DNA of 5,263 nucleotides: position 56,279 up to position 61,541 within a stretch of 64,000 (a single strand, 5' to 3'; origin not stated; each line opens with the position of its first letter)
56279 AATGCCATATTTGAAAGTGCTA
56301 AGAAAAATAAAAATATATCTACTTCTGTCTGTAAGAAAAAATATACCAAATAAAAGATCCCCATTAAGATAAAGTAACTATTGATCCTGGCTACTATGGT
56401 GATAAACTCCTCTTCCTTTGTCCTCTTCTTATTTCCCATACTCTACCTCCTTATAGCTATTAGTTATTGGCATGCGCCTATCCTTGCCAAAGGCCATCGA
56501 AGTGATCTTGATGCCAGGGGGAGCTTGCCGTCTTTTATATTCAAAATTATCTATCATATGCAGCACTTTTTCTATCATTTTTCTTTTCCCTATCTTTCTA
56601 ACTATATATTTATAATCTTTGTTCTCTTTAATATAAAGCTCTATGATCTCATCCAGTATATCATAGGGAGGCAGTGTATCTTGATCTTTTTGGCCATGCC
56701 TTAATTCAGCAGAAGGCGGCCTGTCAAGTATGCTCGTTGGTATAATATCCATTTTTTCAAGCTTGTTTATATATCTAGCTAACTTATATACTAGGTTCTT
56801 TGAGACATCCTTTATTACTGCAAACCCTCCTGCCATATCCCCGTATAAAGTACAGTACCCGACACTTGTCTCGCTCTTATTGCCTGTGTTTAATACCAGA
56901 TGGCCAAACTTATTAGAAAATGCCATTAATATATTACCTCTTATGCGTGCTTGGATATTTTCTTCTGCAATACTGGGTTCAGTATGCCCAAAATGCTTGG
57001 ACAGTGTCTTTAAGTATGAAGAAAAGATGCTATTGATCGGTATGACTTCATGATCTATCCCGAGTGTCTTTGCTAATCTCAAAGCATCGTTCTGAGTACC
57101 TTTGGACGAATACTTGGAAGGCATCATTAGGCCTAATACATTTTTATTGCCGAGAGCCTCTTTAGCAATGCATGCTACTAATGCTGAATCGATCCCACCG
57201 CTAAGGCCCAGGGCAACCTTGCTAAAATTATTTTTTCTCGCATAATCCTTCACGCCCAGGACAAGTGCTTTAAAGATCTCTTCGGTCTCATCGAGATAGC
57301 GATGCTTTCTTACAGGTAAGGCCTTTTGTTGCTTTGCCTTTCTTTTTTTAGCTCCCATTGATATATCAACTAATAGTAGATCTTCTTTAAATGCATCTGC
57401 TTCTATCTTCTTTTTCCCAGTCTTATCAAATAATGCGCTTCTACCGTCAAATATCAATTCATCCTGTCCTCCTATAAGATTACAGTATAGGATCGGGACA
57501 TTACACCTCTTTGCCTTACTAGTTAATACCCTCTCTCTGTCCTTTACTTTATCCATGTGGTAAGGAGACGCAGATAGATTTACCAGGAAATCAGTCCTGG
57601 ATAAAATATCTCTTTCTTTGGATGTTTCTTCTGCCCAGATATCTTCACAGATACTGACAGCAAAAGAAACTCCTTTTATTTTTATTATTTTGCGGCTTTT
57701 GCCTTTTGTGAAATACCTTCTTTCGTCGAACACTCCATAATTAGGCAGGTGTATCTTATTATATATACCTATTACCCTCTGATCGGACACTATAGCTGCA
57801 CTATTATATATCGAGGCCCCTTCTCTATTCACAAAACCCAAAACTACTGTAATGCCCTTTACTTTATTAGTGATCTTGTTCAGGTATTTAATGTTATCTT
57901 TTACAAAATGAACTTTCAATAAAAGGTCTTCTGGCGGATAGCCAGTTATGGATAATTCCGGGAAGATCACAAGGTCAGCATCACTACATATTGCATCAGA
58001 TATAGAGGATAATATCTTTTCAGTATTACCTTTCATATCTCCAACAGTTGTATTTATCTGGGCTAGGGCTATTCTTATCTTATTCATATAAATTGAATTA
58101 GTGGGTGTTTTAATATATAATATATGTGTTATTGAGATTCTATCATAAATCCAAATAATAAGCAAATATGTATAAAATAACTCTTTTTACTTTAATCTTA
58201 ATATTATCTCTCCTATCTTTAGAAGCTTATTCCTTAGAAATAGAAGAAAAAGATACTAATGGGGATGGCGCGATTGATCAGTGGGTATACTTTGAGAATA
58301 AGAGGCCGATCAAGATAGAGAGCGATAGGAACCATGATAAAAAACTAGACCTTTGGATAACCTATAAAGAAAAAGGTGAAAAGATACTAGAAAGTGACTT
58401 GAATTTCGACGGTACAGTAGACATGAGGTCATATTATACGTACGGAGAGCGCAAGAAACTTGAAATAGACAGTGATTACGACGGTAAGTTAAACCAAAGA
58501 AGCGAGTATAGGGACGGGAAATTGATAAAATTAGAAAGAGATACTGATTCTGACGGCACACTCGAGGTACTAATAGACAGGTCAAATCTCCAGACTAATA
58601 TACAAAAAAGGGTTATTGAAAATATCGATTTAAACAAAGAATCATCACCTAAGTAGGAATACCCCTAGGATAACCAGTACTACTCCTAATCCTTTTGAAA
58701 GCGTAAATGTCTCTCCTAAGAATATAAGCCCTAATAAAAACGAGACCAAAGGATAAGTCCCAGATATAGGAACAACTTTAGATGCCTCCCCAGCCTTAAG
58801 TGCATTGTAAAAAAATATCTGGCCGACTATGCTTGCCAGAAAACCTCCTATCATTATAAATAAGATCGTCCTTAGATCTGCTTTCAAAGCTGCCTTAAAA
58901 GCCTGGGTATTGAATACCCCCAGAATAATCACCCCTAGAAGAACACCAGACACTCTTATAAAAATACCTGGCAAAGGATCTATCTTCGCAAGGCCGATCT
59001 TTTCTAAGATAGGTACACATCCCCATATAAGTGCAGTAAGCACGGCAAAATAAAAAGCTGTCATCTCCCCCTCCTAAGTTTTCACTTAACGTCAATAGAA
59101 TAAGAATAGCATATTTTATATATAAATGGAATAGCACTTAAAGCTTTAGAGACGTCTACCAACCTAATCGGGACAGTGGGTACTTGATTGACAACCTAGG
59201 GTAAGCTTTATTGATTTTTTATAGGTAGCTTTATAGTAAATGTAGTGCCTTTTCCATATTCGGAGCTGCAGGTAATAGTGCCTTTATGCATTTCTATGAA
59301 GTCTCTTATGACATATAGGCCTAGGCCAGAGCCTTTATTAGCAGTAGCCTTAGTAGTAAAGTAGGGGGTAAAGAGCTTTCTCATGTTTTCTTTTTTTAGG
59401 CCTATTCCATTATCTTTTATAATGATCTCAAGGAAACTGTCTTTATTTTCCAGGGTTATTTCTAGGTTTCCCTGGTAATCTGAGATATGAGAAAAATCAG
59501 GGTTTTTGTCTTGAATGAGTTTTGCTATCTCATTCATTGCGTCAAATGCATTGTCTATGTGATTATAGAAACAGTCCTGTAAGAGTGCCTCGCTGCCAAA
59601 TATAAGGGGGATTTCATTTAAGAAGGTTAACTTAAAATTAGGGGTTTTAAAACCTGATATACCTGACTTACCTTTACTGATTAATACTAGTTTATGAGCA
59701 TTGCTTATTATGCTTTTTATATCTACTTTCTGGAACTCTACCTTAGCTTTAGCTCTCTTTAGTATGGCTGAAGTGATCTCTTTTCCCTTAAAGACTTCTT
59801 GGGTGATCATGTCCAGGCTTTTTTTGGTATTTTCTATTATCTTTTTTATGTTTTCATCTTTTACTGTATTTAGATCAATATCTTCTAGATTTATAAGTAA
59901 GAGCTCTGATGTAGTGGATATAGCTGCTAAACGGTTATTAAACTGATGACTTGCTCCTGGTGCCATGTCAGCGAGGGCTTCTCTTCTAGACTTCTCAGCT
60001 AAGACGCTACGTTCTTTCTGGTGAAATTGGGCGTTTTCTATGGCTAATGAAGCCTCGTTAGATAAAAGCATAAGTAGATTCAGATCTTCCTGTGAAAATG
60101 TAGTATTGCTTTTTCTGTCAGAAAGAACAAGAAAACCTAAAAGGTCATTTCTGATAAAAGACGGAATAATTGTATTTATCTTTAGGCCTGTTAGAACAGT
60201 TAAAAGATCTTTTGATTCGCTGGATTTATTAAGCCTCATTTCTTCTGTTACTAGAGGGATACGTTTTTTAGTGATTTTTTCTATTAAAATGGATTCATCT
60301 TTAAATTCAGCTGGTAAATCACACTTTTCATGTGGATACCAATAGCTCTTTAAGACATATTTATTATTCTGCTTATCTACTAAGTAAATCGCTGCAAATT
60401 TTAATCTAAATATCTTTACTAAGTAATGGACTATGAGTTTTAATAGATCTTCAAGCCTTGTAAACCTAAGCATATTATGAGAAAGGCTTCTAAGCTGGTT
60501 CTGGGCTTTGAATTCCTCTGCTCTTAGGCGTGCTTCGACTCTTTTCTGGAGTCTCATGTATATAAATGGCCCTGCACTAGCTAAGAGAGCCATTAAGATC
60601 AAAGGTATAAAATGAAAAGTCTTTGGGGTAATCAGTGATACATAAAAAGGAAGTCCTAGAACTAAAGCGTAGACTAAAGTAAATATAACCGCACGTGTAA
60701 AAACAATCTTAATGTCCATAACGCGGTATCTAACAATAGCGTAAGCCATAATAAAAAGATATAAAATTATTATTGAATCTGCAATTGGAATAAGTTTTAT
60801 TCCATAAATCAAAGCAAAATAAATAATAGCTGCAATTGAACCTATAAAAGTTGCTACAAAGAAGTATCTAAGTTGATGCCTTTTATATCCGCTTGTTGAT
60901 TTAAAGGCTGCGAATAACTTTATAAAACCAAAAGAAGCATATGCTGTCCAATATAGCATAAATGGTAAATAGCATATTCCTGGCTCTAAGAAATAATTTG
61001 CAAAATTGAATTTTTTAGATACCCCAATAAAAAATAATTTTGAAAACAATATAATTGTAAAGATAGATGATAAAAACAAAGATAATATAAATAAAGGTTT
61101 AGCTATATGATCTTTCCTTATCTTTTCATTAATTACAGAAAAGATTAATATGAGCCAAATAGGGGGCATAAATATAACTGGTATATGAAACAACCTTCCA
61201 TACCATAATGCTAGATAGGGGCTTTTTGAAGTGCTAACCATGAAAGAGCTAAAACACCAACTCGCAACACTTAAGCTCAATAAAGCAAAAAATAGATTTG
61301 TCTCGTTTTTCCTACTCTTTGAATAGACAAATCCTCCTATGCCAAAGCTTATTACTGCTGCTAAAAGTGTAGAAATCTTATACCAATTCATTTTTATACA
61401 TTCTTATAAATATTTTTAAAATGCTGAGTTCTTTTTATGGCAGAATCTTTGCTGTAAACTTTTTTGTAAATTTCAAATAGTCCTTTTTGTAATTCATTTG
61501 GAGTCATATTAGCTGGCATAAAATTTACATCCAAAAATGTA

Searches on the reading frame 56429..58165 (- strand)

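Call 81: search_protein_families(library=pfam, proteins=[window:56429-58165:-], max_evalue=0.00001)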
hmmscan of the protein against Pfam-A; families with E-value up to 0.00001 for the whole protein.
window:56429-58165:- (578 aa): 2 families
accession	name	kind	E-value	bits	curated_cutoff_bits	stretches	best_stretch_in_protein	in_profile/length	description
PF02540.23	NAD_synthase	-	9.1e-76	254.6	21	1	298-548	2-242/242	NAD synthase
PF00795.27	CN_hydrolase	-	1.3e-29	103.7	23.2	1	31-270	1-248/256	Carbon-nitrogen hydrolase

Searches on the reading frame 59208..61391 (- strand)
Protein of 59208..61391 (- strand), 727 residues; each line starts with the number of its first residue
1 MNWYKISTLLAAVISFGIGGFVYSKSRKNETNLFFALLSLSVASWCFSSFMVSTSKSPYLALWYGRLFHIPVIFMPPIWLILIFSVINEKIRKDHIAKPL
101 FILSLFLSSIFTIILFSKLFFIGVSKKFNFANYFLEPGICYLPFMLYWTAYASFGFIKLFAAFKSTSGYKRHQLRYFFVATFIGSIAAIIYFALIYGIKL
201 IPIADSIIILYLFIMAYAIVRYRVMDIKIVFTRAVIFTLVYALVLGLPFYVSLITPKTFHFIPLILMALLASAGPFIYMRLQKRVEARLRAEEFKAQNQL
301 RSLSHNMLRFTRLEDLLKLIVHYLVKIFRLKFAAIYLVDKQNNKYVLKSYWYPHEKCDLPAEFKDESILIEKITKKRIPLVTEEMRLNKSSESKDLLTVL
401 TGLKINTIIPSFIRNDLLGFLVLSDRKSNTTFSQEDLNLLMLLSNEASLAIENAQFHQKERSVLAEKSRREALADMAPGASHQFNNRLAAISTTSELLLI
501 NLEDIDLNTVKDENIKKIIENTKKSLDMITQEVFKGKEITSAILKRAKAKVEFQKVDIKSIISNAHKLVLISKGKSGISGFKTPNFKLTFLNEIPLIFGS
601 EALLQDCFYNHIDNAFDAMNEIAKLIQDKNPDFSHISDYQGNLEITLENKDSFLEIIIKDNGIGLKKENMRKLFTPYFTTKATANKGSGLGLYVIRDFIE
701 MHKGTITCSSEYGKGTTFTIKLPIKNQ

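Call 81: search_protein_families(library=pfam, proteins=[window:59208-61391:-], max_evalue=0.00001)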
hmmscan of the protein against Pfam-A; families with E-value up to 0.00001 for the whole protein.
window:59208-61391:- (727 aa): 5 families
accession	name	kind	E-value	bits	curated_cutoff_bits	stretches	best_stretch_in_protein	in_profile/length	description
PF02518.31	HATPase_c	-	3e-22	79.6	26.4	1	601-725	3-110/111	Histidine kinase-, DNA gyrase B-, and HSP90-like ATPase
PF16927.11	HisKA_7TM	-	4e-17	63.2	28.6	1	8-227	2-222/224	N-terminal 7TM region of histidine kinase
PF13492.12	GAF_3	-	3.6e-10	40.8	27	1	313-453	2-129/129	GAF domain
PF13185.12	GAF_2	-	1.8e-07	31.9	28.6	1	313-452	4-136/136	GAF domain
PF01590.32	GAF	-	2.2e-06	28.7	22.4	1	313-451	2-133/133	GAF domain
